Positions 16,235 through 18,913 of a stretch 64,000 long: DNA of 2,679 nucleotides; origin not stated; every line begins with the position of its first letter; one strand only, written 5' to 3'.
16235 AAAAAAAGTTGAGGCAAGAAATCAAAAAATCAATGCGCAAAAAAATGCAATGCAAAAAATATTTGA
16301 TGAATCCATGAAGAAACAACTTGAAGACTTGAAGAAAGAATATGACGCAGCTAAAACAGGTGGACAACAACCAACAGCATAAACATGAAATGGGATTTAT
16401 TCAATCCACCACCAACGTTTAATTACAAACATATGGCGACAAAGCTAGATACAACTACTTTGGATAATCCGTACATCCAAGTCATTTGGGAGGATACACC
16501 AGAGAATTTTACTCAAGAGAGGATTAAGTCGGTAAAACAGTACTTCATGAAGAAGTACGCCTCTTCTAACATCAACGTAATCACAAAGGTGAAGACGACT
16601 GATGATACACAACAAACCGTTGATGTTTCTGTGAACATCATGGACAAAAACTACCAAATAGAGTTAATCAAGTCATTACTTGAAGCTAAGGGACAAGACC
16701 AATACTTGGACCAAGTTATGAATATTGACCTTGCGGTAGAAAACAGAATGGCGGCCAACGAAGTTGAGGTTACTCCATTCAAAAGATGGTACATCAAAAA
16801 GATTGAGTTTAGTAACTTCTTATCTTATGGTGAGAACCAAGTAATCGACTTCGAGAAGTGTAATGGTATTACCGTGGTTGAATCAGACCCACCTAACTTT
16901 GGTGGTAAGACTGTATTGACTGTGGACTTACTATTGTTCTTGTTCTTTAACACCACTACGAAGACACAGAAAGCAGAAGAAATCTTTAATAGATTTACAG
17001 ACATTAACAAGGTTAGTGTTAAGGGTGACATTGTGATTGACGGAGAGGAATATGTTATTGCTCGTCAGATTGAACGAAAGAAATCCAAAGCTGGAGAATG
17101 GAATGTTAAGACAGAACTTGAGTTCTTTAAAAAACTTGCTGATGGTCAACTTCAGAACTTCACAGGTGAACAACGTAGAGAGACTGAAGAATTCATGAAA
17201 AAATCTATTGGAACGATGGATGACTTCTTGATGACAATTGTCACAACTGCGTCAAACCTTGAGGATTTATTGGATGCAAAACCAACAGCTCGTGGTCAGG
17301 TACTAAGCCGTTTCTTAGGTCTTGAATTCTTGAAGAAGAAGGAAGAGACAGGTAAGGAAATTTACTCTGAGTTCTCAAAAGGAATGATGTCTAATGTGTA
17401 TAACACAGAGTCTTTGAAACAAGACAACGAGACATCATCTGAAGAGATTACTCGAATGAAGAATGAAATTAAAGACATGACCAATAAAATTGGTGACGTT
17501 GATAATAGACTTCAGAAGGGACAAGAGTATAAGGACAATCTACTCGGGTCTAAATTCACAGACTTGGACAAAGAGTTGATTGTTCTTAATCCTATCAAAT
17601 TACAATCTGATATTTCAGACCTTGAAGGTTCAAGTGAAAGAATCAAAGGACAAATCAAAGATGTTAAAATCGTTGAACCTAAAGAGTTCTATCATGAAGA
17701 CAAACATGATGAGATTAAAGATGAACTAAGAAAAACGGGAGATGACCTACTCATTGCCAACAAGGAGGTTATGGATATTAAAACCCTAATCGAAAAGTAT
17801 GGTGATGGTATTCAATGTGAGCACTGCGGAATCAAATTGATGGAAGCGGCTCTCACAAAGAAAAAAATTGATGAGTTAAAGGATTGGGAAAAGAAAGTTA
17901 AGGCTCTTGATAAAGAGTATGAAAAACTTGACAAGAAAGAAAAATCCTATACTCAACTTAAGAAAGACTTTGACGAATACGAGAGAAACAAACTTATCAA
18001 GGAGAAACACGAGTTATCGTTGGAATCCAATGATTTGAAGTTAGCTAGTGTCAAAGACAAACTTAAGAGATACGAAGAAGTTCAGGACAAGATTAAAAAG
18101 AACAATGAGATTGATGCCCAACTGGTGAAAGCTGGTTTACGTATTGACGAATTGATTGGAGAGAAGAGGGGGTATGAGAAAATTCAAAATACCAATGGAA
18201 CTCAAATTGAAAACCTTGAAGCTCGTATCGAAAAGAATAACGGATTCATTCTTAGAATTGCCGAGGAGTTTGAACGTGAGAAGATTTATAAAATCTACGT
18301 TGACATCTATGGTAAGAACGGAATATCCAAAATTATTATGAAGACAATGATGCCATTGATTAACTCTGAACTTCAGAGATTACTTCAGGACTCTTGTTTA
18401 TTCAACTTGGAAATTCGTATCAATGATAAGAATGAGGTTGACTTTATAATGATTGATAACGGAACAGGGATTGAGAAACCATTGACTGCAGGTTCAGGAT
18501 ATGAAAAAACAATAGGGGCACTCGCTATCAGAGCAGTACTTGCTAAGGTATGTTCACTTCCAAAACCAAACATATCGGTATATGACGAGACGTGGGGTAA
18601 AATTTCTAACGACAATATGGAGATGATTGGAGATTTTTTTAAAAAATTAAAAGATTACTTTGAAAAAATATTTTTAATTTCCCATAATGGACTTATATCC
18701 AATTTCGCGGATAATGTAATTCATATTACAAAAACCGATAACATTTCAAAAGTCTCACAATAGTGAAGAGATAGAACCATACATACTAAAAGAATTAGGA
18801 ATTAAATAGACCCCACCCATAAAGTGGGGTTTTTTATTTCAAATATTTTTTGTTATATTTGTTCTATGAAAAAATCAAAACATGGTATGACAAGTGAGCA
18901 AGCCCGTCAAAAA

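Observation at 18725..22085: Mosaic junction built from duplicated gene ends: footprint of a tandem duplication and module exchange around a Dam / T5orf172 cassette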

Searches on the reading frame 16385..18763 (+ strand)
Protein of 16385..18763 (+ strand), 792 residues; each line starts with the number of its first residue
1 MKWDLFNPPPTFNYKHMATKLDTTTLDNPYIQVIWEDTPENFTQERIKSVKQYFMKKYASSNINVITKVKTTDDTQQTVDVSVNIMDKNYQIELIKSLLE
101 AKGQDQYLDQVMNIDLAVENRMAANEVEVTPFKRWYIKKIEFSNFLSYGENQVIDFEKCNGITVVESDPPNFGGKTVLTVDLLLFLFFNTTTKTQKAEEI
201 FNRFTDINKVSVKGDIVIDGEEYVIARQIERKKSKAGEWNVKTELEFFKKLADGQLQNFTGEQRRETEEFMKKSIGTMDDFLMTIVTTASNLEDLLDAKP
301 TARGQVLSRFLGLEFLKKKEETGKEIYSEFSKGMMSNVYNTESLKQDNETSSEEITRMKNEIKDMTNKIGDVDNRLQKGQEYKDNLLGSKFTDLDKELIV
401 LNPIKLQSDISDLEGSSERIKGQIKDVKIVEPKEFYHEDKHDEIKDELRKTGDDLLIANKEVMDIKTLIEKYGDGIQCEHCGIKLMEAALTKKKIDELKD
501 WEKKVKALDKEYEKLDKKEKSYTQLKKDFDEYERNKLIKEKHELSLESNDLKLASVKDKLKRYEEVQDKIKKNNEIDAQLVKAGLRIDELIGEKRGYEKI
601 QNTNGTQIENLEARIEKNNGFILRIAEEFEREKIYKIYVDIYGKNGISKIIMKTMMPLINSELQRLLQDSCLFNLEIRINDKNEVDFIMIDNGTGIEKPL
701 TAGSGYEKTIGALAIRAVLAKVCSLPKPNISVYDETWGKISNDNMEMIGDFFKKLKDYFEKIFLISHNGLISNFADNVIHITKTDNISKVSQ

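Call 5: search_protein_families(library=pfam, proteins=[window:16385-18763:+], max_evalue=0.01)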
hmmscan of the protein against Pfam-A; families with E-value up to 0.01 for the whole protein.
window:16385-18763:+ (792 aa): 0 families

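Call 7: search_protein_families(library=phrogs, proteins=[window:16385-18763:+], max_evalue=0.01)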
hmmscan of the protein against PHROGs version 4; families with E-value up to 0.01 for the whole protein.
window:16385-18763:+ (792 aa): 2 families
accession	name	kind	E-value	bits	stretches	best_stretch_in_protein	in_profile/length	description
phrog_77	-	DNA, RNA and nucleotide metabolism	7.1e-39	135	1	45-792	210-954/967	SbcC-like subunit of palindrome specific endonuclease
phrog_35725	-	other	5.4e-10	38.5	2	318-743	900-1314/1376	metallo-phosphoesterase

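Call 8: find_related_loci(query=window:16385-18763:+, collection=viral_contigs, flank=10000)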
Query window:16385-18763:+ (792 aa) in viral_contigs; peptide patterns used: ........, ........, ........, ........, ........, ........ (x = any residue, [..] = any of these).
229 stretches matched a pattern; 224 encode a relative of the query (tblastn E <= 1e-3); the best 80 are kept; 80 distinct loci.
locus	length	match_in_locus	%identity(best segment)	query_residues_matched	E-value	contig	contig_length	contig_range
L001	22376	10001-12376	85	1-792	0e+0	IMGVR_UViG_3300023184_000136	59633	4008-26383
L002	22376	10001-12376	85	1-792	0e+0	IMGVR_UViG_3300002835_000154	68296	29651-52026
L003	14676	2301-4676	85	1-792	0e+0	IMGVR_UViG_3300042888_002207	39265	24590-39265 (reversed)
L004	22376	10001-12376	85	1-792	0e+0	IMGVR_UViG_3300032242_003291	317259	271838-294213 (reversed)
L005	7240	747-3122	85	1-792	0e+0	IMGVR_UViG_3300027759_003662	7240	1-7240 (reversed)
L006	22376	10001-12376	84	1-792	0e+0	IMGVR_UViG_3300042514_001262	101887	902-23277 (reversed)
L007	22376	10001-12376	84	1-792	0e+0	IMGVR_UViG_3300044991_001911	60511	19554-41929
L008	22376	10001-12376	84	1-792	0e+0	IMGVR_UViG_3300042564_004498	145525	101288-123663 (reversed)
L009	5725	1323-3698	83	1-792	0e+0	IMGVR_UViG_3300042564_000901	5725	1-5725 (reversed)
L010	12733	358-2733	82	1-792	0e+0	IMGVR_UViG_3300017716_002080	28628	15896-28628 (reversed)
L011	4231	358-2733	82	1-792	0e+0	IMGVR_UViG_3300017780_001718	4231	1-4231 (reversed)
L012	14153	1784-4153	82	1-792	0e+0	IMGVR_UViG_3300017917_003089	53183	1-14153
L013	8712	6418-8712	85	1-765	0e+0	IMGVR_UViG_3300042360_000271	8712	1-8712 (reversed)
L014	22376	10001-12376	82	1-792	0e+0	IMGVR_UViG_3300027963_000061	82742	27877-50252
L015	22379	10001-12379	82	1-792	0e+0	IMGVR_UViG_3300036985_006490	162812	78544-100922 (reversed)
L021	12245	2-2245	86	45-792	0e+0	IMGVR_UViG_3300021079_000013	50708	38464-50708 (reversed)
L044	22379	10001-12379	76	1-792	0e+0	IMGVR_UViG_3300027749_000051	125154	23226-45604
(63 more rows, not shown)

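Call 34: search_protein_families(library=ncbifam, proteins=[L021:2868-4058:+, L021:4112-4567:+, L021:4506-5366:+], max_evalue=0.05)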
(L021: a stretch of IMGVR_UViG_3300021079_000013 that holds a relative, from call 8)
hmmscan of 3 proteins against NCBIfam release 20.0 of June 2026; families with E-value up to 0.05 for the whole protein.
L021:2868-4058:+ (396 aa): 1 family
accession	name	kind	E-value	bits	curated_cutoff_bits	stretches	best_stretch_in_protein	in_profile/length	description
TIGR00412.2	redox_disulf_2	subfamily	0.0057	17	62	0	206-233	6-33/75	MTH895/ArsE family thioredoxin-like protein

L021:4112-4567:+ (151 aa): 0 families

L021:4506-5366:+ (286 aa): 4 families
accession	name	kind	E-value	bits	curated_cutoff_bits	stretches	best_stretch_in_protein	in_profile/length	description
NF008572.0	PRK11524.1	equivalog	8.3e-20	71.1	292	1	14-285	9-259/294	adenine-specific DNA-methyltransferase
NF010253.0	PRK13699.1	subfamily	7.3e-19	68.3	244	2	220-283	143-206/226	DNA methyltransferase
NF050803.1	DnaMtaseCcrMCaul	equivalog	3.3e-18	65.7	830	2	214-283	179-248/350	adenine-specific DNA-methyltransferase CcrM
NF000486.1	AAC_6p_Ip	exception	0.0066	16.4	390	0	34-147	39-141/173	aminoglycoside 6'-N-acetyltransferase AAC(6')-Ip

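Call 39: search_protein_families(library=pfam, proteins=[L021:2868-4058:+, L021:4112-4567:+, L044:13392-13814:+], max_evalue=5)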
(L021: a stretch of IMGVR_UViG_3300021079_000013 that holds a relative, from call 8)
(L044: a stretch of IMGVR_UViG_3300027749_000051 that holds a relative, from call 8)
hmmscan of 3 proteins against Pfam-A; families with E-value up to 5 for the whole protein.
L021:2868-4058:+ (396 aa): 11 families
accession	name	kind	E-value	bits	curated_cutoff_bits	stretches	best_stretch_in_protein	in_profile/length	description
PF05265.19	DUF723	-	1.5e-11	44.5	20.9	3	240-279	19-60/60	Protein of unknown function (DUF723)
PF14311.12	DUF4379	-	1.8e-09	38.1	24.5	3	249-280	23-55/56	Probable Treble clef zinc finger domain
PF10881.14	DUF2726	-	2e-05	24.8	24.7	1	330-381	73-113/126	Protein of unknown function (DUF2726)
PF21598.3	PvuRts1I-like_N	-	0.01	16.4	27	1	321-387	51-121/131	Restriction endonuclease PvuRts1 I-like, N-terminal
PF23545.1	Zn_ribbon_HMPTM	-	0.035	14.1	27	0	256-264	33-41/45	HMPTM N-terminal zinc ribbon domain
PF14945.12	LLC1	-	0.053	14.6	27.3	1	48-160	13-108/119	Normal lung function maintenance, Low in Lung Cancer 1 protein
PF07739.18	TipAS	-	0.072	14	23.8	1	17-62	59-102/117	TipAS antibiotic-recognition domain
PF12174.13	RST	-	0.091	13.1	22.7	1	75-103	28-56/67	RCD1-SRO-TAF4 (RST) plant domain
PF21817.3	CapR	-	0.22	12.2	24.2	1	109-145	22-67/67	CapR homology domain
PF12172.15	zf-ChsH2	-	0.31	11.3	23.2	1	201-215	6-20/37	ChsH2, rubredoxin-like zinc ribbon domain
PF23004.2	PHDvar_NSD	-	1.4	9.4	27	0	246-260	33-46/47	Histone-lysine N-methyltransferase NSD-like, variant PHD zinc finger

L021:4112-4567:+ (151 aa): 1 family
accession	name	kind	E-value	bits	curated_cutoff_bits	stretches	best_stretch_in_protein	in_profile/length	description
PF04824.21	Rad21_Rec8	-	0.083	12.6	22.7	1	121-146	2-27/55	Conserved region of Rad21 / Rec8 like protein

L044:13392-13814:+ (140 aa): 4 families
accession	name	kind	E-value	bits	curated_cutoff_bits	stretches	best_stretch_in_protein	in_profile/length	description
PF01844.29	HNH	-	0.00097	19.7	21.4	1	6-42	1-45/47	HNH endonuclease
PF14279.12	HNH_5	-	0.0042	17.4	27.5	1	6-41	1-43/56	HNH endonuclease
PF07508.19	Recombinase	-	0.095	13.4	21.1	1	107-139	17-49/102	Recombinase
PF09699.15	Paired_CXXCH_1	-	0.59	10.3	20.6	1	16-41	13-39/41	Doubled CXXCH motif (Paired_CXXCH_1)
